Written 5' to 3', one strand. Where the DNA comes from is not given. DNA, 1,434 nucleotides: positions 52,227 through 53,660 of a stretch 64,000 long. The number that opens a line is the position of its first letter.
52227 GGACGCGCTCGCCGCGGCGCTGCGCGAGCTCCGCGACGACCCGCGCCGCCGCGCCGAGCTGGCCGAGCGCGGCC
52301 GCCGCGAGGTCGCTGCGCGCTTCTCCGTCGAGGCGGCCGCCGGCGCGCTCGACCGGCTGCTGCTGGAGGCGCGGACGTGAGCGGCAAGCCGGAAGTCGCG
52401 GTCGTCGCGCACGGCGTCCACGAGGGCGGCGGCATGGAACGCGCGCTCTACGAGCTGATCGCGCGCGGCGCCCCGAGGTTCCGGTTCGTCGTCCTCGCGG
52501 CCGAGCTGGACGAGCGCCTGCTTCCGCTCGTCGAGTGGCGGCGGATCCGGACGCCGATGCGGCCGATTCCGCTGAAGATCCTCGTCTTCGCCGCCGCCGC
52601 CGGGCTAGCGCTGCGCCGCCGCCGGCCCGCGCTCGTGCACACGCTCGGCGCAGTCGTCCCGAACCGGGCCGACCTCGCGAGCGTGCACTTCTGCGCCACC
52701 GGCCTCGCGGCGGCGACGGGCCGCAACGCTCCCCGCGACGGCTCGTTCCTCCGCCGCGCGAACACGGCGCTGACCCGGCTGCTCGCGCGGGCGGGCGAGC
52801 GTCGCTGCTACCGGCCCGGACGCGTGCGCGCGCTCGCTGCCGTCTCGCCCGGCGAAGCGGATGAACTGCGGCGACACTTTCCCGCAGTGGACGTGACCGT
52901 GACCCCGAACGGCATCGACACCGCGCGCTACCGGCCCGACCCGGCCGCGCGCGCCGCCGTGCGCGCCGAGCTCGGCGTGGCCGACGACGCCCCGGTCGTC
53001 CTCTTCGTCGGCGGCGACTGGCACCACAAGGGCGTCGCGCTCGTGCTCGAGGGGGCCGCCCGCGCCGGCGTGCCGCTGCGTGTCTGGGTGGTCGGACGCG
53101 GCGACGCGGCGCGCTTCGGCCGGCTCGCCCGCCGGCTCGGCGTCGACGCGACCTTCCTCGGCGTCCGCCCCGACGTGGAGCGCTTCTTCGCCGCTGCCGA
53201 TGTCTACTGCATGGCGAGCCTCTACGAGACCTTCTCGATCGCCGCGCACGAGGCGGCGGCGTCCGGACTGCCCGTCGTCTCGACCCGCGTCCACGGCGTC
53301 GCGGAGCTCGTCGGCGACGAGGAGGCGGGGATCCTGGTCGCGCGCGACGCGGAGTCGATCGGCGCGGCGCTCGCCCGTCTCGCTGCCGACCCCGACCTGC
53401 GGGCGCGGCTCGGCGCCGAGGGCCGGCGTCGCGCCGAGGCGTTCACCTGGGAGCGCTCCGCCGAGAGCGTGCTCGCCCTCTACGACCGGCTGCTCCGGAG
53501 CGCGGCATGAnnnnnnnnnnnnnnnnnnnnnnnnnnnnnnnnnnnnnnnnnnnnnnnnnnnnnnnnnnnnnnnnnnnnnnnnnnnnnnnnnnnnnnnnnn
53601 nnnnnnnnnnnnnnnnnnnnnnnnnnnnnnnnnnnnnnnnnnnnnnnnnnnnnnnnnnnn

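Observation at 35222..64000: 24-kb one-strand glycan-assembly locus plus an adjacent giant surface protein: candidate protein (S-layer/adhesin) glycosylation system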

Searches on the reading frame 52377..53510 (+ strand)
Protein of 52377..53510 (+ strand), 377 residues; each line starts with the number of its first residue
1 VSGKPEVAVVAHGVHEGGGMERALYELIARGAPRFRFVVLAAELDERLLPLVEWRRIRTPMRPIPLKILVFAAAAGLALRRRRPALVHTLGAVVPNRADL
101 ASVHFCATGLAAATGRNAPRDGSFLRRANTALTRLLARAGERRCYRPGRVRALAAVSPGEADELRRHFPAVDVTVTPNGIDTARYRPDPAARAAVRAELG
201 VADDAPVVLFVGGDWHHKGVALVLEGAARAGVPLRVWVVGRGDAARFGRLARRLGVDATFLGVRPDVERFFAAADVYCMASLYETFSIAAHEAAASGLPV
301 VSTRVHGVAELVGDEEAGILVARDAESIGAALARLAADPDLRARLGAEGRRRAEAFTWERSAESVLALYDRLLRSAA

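Call 8: search_protein_families(library=pfam, proteins=[window:52377-53510:+], max_evalue=0.01)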
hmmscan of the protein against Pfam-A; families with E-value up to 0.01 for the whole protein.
window:52377-53510:+ (377 aa): 6 families
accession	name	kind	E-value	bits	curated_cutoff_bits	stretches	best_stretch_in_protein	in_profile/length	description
PF13692.12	Glyco_trans_1_4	-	2e-27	96.6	27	1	206-338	2-142/142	Glycosyl transferases group 1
PF00534.26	Glycos_transf_1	-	1.3e-26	93.6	26.4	1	195-352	5-172/172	Glycosyl transferases group 1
PF13439.12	Glyco_transf_4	-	5e-12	46.6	28.5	1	18-184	2-170/170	Glycosyltransferase Family 4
PF13524.12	Glyco_trans_1_2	-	1.2e-08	35.4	25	1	267-366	40-143/144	Glycosyl transferase-like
PF20706.3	GT4-conflict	-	1.6e-06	27.8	26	1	266-364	274-384/385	Family 4 Glycosyltransferase in conflict systems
PF06833.16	MdcE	-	0.0082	16.3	32.7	0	223-354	60-185/196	Malonate decarboxylase gamma subunit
